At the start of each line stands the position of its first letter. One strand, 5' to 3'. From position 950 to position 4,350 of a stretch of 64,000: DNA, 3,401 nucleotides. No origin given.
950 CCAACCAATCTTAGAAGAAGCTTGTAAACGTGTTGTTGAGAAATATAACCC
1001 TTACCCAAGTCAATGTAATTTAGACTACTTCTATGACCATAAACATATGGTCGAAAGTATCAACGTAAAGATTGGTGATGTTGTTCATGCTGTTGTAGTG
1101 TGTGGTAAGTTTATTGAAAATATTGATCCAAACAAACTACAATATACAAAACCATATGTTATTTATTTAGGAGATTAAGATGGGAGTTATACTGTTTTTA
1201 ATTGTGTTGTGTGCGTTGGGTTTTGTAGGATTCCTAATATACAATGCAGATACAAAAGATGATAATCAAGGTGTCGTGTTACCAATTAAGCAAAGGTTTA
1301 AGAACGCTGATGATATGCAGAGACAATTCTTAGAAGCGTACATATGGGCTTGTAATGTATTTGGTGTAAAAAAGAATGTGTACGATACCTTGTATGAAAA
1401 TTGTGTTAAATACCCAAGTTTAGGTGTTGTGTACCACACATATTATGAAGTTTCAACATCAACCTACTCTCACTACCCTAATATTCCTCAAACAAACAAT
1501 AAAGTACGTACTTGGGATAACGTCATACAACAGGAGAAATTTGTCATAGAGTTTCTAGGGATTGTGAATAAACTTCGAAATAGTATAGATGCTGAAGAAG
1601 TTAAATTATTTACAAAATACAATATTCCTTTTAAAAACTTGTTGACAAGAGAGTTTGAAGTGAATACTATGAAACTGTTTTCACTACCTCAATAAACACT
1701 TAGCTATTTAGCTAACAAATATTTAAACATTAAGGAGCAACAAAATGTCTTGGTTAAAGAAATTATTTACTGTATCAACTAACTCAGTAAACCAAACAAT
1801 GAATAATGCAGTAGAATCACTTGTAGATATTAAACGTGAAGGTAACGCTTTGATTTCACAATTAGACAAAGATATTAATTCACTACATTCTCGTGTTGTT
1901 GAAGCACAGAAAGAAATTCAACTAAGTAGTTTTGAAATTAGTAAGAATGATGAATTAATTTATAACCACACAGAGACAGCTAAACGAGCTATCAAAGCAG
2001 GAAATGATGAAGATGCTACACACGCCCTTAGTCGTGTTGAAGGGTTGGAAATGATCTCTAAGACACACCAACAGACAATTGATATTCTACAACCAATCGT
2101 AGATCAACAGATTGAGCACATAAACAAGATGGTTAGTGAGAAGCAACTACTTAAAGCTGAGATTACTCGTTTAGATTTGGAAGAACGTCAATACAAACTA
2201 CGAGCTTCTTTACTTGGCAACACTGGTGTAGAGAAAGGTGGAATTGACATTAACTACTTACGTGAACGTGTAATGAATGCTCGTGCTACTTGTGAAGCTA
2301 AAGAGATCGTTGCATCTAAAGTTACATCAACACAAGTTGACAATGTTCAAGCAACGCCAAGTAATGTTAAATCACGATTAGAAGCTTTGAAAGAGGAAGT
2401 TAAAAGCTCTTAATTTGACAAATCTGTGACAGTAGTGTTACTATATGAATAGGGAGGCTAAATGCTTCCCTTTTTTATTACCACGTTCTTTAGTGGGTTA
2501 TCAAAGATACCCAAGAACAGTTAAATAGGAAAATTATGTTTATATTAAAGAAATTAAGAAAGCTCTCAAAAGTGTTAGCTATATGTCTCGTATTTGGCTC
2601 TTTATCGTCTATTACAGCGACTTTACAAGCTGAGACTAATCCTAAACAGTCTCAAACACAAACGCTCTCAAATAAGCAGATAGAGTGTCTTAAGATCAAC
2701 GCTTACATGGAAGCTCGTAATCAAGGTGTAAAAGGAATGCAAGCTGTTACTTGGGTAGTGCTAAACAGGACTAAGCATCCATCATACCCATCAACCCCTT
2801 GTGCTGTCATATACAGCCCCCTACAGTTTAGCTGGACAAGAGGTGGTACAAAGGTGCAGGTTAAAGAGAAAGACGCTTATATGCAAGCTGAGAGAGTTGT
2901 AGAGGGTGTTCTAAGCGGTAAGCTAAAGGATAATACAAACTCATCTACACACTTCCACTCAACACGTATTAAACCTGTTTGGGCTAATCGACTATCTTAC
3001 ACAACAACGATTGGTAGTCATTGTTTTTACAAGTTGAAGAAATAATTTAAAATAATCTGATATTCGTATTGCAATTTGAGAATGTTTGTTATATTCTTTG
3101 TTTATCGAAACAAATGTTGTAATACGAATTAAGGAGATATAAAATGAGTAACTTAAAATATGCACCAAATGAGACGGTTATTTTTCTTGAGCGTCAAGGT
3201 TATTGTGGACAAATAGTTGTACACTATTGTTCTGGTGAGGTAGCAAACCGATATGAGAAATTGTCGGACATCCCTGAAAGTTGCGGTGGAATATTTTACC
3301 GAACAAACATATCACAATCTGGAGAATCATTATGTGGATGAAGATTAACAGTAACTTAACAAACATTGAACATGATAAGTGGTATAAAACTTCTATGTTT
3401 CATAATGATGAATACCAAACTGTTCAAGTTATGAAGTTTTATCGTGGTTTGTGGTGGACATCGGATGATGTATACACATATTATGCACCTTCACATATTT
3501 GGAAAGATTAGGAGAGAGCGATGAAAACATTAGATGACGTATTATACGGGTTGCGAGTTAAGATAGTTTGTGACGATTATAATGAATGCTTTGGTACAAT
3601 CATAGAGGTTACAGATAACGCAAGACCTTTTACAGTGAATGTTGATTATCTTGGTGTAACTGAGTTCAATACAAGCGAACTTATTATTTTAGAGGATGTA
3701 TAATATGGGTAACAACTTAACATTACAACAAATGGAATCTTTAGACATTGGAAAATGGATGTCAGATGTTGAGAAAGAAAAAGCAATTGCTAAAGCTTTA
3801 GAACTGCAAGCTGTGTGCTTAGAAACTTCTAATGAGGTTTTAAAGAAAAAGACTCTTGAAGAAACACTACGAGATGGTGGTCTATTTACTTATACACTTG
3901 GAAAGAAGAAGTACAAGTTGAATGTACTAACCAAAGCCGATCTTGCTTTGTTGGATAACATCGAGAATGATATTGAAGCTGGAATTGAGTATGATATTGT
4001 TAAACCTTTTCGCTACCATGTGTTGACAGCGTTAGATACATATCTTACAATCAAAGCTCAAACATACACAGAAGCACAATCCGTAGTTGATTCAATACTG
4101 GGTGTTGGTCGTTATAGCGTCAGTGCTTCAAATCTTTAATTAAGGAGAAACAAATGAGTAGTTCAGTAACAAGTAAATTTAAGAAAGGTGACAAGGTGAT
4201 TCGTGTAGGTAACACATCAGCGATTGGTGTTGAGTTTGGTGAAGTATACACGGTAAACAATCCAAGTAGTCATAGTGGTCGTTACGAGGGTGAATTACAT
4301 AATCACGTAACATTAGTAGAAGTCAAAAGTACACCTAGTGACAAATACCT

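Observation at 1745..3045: Early-region pair: PspA/IM30-like membrane-stress protein followed by a Sec-secreted SleB-type cell-wall hydrolase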

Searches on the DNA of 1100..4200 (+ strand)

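Call 5: search_dna_similar(query=window:1100-4200:+, collection=phages, mode=near, max_rows=25)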
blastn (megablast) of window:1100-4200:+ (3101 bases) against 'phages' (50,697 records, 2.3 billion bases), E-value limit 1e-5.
No match.

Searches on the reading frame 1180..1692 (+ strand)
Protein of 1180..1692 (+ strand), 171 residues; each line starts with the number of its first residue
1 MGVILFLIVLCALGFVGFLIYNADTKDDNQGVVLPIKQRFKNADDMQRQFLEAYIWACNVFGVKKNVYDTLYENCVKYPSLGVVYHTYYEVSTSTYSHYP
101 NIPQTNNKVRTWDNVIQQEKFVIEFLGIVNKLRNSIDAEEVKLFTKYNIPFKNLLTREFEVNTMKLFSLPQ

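Call 3: search_protein_families(library=pfam, proteins=[window:1180-1692:+], max_evalue=1)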
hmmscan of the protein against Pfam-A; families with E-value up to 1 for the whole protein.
window:1180-1692:+ (171 aa): 0 families

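Call 4: search_protein_families(library=phrogs, proteins=[window:1180-1692:+], max_evalue=0.01)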
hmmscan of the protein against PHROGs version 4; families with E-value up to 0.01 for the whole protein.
window:1180-1692:+ (171 aa): 0 families

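Call 62: find_homologous_proteins(query=window:1180-1692:+, max_evalue=0.001)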
Query window:1180-1692:+ (171 aa): 19 proteins with E <= 0.001 among 113 candidates.
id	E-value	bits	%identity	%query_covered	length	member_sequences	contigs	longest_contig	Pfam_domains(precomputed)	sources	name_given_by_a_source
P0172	5.8e-111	386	100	100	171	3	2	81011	-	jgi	jgi:hypothetical protein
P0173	1.9e-98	345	88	100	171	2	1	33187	-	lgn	-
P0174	2.0e-97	342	87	100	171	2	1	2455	-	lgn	-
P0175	1.8e-94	332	85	100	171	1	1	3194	-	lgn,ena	-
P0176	2.9e-94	331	86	100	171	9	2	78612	-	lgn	-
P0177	6.7e-88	311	83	100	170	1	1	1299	-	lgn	-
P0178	1.5e-86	306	82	100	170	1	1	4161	-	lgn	-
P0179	2.2e-86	306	84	100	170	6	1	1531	-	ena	-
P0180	9.1e-86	304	82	100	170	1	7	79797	-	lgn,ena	-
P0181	4.8e-84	298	80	100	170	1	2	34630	-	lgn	-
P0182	4.3e-71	256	71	100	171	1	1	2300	-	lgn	-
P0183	4.2e-68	246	66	100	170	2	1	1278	-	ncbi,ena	-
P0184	9.9e-68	245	66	100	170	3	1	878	-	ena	-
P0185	1.6e-67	244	64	100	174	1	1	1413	-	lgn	-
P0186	8.1e-63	229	63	100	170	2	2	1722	-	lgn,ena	-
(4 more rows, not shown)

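Call 75: search_protein_families(library=ncbifam, proteins=[window:1180-1692:+], max_evalue=0.1)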
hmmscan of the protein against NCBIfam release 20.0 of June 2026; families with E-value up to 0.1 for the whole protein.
window:1180-1692:+ (171 aa): 0 families

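Call 76: search_protein_families(library=padloc, proteins=[window:1180-1692:+], max_evalue=0.1)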
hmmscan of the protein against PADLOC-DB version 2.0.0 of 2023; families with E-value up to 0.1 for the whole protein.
window:1180-1692:+ (171 aa): 1 family
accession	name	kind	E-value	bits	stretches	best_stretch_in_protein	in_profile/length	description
PDLC03791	RTas1299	-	0.0081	14.2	1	49-125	51-121/163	DRT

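Call 78: predict_structure(alignment_id=A5)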
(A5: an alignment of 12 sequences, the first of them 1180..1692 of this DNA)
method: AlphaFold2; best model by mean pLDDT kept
length: 171 residues; sequences in the alignment: 12
mean_pLDDT: 52.3   pTM: 0.50
mean pLDDT of the five models: 52.3, 48.3, 45.9, 44.8, 37.5
residues with pLDDT >= 90: 0; 70-90: 11; 50-70: 85; < 50: 75
segments of 3 or more residues with pLDDT < 50: 21-38, 64-84, 141-143, 146-171
pLDDT, mean of each block of 10 residues (from residue 1): 68 58 38 37 59 57 47 41 54 57 66 66 66 56 48 37 34 30
secondary structure, 60 per line:
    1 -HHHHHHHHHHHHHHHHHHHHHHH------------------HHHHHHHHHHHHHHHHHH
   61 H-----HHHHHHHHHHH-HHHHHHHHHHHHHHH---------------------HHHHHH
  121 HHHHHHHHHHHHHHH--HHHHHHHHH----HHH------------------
elements in order: H2-24 H43-61 H67-77 H79-93 H115-135 H138-146

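Call 94: search_solved_structures(query=A6, max_evalue=10)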
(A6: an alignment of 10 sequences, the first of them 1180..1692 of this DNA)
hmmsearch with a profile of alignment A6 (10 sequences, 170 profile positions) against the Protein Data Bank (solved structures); distinct sequences matched with E-value up to 10: 3.
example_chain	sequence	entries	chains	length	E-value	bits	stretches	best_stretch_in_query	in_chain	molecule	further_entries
8wg3_A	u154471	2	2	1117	0.23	14.6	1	38-116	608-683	CSC1-like protein 2,Green fluorescent protein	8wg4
8ehx_A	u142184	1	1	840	1.6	11.9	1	38-116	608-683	CSC1-like protein 2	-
8xw4_A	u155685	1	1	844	1.6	11.9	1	38-116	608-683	CSC1-like protein 2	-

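Call 95: search_protein_families(library=pfam, alignment_id=A6, max_evalue=1)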
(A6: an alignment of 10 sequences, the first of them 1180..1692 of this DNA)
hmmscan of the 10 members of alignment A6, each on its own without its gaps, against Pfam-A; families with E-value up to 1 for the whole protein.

A. member 1, window:1180-1692:+ (171 aa): 0 families

B. families by the number of members that match (of 10 scanned): 4 families
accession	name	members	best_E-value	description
PF05961.16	Chordopox_A13L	1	0.018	Chordopoxvirus A13L protein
PF08862.16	DUF1829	1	0.038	Domain of unknown function DUF1829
PF21793.2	DUF6877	1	0.074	Family of unknown function (DUF6877)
PF12351.13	Fig1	1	0.21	Ca2+ regulator and membrane fusion protein Fig1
